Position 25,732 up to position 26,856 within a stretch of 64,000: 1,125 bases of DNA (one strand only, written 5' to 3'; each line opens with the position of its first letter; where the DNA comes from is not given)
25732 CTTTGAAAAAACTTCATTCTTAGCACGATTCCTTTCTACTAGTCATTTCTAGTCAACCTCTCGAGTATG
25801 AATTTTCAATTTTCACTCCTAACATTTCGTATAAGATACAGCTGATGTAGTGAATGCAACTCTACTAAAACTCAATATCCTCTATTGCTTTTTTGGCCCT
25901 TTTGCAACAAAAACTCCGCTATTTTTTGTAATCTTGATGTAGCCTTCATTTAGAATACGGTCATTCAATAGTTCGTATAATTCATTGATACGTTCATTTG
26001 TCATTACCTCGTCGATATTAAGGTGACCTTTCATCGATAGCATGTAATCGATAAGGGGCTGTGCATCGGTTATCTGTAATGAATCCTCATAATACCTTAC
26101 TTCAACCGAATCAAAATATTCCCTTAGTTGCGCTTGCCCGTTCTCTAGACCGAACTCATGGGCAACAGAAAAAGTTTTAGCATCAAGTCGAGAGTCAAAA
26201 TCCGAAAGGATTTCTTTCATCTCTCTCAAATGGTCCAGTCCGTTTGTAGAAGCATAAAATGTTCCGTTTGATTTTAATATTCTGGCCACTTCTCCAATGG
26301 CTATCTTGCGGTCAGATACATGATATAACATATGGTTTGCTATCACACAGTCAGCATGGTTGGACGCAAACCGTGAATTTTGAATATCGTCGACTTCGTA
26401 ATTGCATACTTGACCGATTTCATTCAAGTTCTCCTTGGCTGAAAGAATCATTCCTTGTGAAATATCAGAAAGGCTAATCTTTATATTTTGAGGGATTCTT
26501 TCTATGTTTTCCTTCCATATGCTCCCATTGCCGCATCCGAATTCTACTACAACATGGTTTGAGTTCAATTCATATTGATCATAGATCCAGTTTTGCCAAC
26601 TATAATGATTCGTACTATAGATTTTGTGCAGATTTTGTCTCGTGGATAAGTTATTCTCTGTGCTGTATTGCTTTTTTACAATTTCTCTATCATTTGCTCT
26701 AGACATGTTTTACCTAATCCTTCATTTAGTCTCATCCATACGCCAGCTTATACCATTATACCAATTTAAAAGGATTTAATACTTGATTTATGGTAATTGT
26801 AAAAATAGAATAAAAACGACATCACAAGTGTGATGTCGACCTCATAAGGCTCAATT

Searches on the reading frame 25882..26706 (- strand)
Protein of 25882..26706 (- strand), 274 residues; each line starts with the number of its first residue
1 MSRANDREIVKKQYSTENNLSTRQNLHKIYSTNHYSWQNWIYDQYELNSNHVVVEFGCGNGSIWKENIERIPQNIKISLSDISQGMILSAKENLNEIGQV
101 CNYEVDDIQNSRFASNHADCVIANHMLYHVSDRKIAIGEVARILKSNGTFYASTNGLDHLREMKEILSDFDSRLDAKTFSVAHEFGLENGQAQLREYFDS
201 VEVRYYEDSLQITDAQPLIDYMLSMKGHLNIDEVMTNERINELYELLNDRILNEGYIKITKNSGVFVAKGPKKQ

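Call 3: search_protein_families(library=pfam, proteins=[window:25882-26706:-], max_evalue=0.1)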
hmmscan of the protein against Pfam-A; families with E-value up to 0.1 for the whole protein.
window:25882-26706:- (274 aa): 12 families
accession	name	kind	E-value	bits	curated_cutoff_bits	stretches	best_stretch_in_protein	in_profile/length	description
PF08241.18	Methyltransf_11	-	6.1e-16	59.3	21.2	1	55-151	2-94/95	Methyltransferase domain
PF13649.12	Methyltransf_25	-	4.2e-15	56.7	27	1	53-148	1-97/97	Methyltransferase domain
PF13847.12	Methyltransf_31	-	2.5e-14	53.6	27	1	48-167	2-122/145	Methyltransferase domain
PF08242.18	Methyltransf_12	-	2.7e-12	47.7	30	1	54-150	1-98/98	Methyltransferase domain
PF13489.12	Methyltransf_23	-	4.2e-11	43.3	27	1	47-161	20-126/164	Methyltransferase domain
PF01209.24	Ubie_methyltran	-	1.5e-08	34.7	20.1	1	32-151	30-150/233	ubiE/COQ5 methyltransferase family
PF05175.20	MTS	-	2.9e-05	24.2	23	1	49-152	31-138/170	Methyltransferase small domain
PF02353.26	CMAS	-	0.0055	16.5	27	1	40-164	53-176/273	Mycolic acid cyclopropane synthetase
PF20922.3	Anamorsin_N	-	0.011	15.9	27.1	1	90-151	24-86/163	Anamorsin, N-terminal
PF10548.14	P22_AR_C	-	0.034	14.7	22.4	1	150-190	19-59/73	P22AR C-terminal domain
PF07748.19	Glyco_hydro_38C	-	0.067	13.9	25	1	14-97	25-107/206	Glycosyl hydrolases family 38 C-terminal domain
PF21220.3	RecQ-1-like_HTH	-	0.07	13.7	27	0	76-102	14-40/51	RecQ-1-like, helix-turn-helix domain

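Call 4: search_protein_families(library=ncbifam, proteins=[window:25882-26706:-], max_evalue=0.1)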
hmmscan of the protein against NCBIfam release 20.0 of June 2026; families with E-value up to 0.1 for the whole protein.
window:25882-26706:- (274 aa): 35 families (the best 25 are shown)
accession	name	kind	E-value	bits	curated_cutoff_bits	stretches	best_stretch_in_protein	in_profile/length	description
TIGR02072.1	BioC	equivalog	6.8e-17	62.1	184.95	1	50-183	35-170/244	malonyl-ACP O-methyltransferase BioC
NF001244.0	PRK00216.1-5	equivalog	2.1e-12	46.8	216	1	33-150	32-151/236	bifunctional demethylmenaquinone methyltransferase/2-methoxy-6-polyprenyl-1,4-benzoquinol methylase UbiE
TIGR01934.1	MenG_MenH_UbiE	subfamily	2.6e-10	40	158.35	1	33-151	23-140/223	ubiquinone/menaquinone biosynthesis methyltransferase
NF001240.0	PRK00216.1-1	equivalog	7.3e-10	38.3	378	1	33-152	47-168/251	bifunctional demethylmenaquinone methyltransferase/2-methoxy-6-polyprenyl-1,4-benzoquinol methylase UbiE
NF008823.0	PRK11873.1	subfamily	1.3e-07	31.4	263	1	46-153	74-182/272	arsenite methyltransferase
TIGR01983.1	UbiG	equivalog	1.9e-07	30.6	102.95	1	46-154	47-153/228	bifunctional 2-polyprenyl-6-hydroxyphenol methylase/3-demethylubiquinol 3-O-methyltransferase UbiG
NF052510.1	methyltran_MpqE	exception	2.8e-07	30.2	335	1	33-150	30-149/234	methyl-plastoquinone biosynthesis methyltransferase MpqE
NF041536.1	ArsM_DUF2284_UU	exception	7e-07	27.9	575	1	47-152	74-180/459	arsenite methyltransferase/DUF2284 domain selenoprotein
NF040539.1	AST_met_ArsM_2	exception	1.1e-06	28.7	240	1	45-151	52-162/262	putative arsinothricin biosynthesis methyltransferase ArsM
NF007610.0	PRK10258.1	equivalog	2.3e-06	27.2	342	1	51-185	44-171/251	malonyl-ACP O-methyltransferase BioC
NF047649.1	MTase_UXPK_star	exception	2.6e-06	26.7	460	1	48-151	76-180/283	methyltransferase/UXPK-star double selenoprotein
NF001242.0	PRK00216.1-3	equivalog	3.2e-06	26.7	351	1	34-151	53-174/258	bifunctional demethylmenaquinone methyltransferase/2-methoxy-6-polyprenyl-1,4-benzoquinol methylase UbiE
NF043040.1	corrin_prot_MT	hypoth_equivalog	4.8e-06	26.2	180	1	38-150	31-145/216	corrinoid protein-associated methyltransferase CpaM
TIGR02021.1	BchM-ChlM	equivalog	2.8e-05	23.6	158.9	1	14-147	21-150/218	magnesium protoporphyrin IX methyltransferase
NF041537.1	ArsM_AhpD_UU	exception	6.8e-05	21.8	510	1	49-152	76-180/345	arsenite methyltransferase/AhpD domain selenoprotein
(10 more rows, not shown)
